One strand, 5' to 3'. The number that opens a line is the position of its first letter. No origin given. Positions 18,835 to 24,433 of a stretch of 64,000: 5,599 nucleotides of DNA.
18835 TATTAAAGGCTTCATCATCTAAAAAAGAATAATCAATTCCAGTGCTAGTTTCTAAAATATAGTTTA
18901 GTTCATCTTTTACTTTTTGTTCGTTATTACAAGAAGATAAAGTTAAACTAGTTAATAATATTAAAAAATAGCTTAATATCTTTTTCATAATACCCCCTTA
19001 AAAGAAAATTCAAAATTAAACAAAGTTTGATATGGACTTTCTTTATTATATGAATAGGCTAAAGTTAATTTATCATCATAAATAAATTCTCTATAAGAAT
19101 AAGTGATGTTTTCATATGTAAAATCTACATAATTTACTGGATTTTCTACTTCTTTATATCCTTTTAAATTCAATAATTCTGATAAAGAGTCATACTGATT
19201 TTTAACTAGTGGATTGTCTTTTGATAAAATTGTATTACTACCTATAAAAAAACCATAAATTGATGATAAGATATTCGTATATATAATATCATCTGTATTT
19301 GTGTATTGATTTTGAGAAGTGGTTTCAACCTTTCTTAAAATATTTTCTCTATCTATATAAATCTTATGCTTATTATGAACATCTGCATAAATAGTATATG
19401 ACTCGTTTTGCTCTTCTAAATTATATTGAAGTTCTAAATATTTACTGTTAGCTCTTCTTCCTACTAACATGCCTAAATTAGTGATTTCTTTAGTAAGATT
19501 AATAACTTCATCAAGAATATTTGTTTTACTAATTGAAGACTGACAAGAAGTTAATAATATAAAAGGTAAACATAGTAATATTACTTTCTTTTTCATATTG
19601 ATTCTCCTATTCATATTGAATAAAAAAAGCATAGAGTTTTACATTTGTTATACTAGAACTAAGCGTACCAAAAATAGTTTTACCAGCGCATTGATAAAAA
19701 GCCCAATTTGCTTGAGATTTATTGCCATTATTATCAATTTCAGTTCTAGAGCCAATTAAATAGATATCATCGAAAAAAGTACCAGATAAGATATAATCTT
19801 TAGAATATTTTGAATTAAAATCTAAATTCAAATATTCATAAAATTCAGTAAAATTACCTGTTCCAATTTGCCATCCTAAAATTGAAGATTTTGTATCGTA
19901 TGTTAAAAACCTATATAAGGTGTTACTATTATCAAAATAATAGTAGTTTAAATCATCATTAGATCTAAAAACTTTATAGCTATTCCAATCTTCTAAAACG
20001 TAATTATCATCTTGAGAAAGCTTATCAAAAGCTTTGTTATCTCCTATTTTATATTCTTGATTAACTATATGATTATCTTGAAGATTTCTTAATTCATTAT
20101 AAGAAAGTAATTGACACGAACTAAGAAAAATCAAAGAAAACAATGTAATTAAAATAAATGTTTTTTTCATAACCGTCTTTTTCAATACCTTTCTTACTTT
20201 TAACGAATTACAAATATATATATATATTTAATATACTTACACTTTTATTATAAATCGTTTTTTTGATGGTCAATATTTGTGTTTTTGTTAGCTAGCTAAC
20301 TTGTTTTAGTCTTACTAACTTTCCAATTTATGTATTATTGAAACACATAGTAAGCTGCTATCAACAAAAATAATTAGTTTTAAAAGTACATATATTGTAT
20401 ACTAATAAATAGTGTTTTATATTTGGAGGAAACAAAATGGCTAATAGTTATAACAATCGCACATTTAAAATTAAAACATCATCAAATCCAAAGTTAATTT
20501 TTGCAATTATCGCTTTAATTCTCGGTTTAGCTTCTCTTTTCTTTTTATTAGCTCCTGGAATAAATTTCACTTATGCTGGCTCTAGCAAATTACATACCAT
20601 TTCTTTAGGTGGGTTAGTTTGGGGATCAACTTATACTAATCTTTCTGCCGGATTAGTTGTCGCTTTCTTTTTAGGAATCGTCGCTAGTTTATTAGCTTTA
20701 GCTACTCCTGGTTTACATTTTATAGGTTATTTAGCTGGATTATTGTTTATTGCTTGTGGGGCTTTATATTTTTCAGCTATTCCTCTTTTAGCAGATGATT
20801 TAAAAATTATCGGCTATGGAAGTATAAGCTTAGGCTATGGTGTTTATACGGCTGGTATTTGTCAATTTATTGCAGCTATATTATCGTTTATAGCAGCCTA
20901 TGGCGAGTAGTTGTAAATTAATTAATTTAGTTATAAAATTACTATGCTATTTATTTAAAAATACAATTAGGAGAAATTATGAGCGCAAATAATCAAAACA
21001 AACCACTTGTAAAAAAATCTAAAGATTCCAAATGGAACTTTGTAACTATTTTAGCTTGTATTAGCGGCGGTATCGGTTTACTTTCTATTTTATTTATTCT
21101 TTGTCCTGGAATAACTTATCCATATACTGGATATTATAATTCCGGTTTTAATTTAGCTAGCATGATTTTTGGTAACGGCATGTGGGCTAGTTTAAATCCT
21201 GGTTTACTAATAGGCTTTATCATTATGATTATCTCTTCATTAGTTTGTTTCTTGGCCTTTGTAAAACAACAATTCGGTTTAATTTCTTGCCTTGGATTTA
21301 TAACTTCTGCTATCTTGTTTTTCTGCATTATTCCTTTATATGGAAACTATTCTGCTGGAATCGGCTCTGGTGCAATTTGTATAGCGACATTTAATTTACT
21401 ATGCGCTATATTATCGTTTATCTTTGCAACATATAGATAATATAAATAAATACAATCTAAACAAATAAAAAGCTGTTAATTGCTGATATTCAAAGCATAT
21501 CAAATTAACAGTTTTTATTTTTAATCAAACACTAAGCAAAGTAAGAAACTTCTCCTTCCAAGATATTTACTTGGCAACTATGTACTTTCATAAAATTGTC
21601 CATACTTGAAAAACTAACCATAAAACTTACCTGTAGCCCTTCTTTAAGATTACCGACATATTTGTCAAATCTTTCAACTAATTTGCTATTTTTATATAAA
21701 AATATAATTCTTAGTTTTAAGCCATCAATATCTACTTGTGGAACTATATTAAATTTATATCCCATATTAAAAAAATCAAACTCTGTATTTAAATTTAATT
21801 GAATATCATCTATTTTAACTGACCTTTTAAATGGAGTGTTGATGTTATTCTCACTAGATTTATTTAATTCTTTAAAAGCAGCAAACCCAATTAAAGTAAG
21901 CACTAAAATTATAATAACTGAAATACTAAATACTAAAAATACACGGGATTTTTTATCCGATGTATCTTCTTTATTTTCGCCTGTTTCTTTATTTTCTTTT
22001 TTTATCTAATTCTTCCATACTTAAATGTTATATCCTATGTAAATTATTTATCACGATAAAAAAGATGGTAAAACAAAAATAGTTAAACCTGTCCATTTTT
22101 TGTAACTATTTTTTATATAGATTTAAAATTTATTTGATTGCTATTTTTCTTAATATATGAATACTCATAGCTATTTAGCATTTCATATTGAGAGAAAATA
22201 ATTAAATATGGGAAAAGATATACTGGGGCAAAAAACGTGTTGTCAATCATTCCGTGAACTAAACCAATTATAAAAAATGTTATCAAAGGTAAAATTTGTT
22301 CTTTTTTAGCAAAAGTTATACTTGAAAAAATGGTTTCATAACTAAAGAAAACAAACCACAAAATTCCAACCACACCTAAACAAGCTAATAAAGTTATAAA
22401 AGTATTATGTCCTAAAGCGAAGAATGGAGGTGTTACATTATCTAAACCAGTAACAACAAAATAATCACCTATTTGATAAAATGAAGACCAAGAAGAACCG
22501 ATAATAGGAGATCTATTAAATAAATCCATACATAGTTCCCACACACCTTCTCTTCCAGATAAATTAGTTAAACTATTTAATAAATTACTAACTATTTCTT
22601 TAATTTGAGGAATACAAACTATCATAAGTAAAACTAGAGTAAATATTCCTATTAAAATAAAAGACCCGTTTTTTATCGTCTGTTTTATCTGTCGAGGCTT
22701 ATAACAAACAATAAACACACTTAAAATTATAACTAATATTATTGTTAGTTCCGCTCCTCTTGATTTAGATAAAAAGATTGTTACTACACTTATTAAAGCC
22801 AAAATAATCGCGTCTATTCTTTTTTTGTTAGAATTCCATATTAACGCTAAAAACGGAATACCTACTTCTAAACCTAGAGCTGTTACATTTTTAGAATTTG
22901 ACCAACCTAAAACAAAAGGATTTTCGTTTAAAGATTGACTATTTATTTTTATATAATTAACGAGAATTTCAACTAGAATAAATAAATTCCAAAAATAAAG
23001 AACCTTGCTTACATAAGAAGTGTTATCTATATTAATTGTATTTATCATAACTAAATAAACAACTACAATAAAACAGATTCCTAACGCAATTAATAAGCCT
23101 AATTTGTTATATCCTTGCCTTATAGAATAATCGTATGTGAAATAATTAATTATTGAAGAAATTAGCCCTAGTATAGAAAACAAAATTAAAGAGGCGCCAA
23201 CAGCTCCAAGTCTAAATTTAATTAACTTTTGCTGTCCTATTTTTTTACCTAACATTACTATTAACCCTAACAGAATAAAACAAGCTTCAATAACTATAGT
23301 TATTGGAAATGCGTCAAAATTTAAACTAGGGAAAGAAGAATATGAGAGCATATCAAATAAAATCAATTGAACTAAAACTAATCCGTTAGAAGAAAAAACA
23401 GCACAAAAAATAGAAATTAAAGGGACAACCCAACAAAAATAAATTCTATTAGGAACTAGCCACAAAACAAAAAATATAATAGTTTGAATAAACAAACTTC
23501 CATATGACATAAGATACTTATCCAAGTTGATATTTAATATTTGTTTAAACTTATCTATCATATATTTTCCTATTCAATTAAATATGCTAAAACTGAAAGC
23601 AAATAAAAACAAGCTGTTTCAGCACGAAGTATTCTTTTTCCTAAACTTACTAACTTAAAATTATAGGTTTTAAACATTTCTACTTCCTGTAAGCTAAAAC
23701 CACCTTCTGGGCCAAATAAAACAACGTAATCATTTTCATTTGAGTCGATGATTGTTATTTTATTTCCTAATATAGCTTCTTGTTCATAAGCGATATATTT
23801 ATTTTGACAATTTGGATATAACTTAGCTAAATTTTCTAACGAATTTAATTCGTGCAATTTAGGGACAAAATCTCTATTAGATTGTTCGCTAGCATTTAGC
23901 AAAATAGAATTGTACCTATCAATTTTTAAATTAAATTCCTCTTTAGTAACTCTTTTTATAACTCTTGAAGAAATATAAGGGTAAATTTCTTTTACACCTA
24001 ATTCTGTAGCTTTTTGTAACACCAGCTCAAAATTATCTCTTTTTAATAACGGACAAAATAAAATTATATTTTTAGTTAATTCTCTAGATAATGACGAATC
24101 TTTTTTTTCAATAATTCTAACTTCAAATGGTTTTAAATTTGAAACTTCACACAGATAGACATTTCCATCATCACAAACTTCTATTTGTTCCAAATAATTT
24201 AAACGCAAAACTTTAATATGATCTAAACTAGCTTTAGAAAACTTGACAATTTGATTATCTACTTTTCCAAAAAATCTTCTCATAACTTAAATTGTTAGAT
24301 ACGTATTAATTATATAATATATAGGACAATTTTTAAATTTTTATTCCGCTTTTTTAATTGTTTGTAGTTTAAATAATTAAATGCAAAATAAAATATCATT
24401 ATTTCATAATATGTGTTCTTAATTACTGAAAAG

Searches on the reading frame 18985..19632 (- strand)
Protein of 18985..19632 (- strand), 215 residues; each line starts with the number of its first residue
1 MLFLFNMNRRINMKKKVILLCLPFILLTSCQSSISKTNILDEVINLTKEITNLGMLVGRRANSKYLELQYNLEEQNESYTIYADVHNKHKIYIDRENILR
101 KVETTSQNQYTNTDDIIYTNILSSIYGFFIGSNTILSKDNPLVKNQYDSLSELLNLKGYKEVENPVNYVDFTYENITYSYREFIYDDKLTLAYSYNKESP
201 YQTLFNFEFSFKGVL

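Call 5: search_protein_families(library=pfam, proteins=[window:18985-19632:-], max_evalue=0.1)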
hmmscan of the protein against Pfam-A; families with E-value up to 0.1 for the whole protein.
window:18985-19632:- (215 aa): 2 families
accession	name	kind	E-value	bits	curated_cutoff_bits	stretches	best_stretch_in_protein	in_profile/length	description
PF13786.12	DUF4179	-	0.027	15.3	30.1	0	124-194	18-91/94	Domain of unknown function (DUF4179)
PF04582.17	Reo_sigmaC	-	0.075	13.8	28.1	0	122-182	35-95/130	Reovirus sigma C capsid protein C-terminal domain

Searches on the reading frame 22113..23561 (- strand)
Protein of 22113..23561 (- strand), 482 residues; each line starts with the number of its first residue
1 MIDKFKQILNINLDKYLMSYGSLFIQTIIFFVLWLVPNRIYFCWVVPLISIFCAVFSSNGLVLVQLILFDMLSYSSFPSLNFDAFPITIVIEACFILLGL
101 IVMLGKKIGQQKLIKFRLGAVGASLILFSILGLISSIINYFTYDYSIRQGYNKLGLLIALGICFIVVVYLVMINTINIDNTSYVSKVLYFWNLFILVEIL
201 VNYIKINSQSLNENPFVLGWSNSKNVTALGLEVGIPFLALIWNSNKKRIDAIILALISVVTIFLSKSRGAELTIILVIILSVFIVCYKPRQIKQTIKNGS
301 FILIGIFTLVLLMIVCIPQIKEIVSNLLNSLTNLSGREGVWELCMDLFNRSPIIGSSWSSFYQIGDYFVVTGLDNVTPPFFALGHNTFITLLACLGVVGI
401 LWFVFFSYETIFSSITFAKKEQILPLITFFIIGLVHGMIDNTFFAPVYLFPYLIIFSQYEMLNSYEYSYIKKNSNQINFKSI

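Call 5: search_protein_families(library=pfam, proteins=[window:22113-23561:-], max_evalue=0.1)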
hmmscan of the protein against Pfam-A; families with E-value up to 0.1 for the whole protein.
window:22113-23561:- (482 aa): 1 family
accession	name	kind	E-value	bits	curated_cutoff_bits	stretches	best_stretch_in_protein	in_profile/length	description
PF04932.20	Wzy_C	-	1.5e-11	44.7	31.7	1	254-403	2-148/149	O-Antigen ligase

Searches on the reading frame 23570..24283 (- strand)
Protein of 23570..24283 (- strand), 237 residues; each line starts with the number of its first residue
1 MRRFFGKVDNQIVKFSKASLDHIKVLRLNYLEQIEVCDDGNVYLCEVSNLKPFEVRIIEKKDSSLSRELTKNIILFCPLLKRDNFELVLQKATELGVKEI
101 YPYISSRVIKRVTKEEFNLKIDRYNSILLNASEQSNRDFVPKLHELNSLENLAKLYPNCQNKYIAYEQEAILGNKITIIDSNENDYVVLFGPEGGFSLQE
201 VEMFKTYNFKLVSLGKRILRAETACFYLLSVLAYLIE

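Call 5: search_protein_families(library=pfam, proteins=[window:23570-24283:-], max_evalue=0.1)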
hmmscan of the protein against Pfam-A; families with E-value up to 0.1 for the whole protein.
window:23570-24283:- (237 aa): 4 families
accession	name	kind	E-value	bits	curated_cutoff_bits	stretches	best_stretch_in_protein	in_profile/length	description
PF04452.19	Methyltrans_RNA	-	6.3e-45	153.1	23.9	1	69-232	3-164/165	RNA methyltransferase domain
PF20260.4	PUA_4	-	0.00015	22.2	23.9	1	22-57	8-47/48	RNA methyltransferase PUA domain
PF07788.17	PDDEXK_10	-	0.04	14.3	21.2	0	36-98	8-74/74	PD-(D/E)XK nuclease superfamily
PF16803.11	DRE2_N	-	0.055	14.1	23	0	104-172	31-104/130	Fe-S cluster assembly protein DRE2 N-terminus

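Call 26: find_related_loci(query=window:23570-24283:-, collection=genome_contigs, flank=6000)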
Query window:23570-24283:- (237 aa) in genome_contigs; peptide patterns used: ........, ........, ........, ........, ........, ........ (x = any residue, [..] = any of these).
66 stretches matched a pattern; 1 encode a relative of the query (tblastn E <= 1e-3); 1 distinct loci.
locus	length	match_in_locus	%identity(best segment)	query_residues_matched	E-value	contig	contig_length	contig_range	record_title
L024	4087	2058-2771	53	1-237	4e-76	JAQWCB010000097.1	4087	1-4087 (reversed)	MAG: Bacilli bacterium isolate STF2_233 NODE_86768_length_4087_cov_6.573990_Sandtown_F2, whole genome shotgun sequence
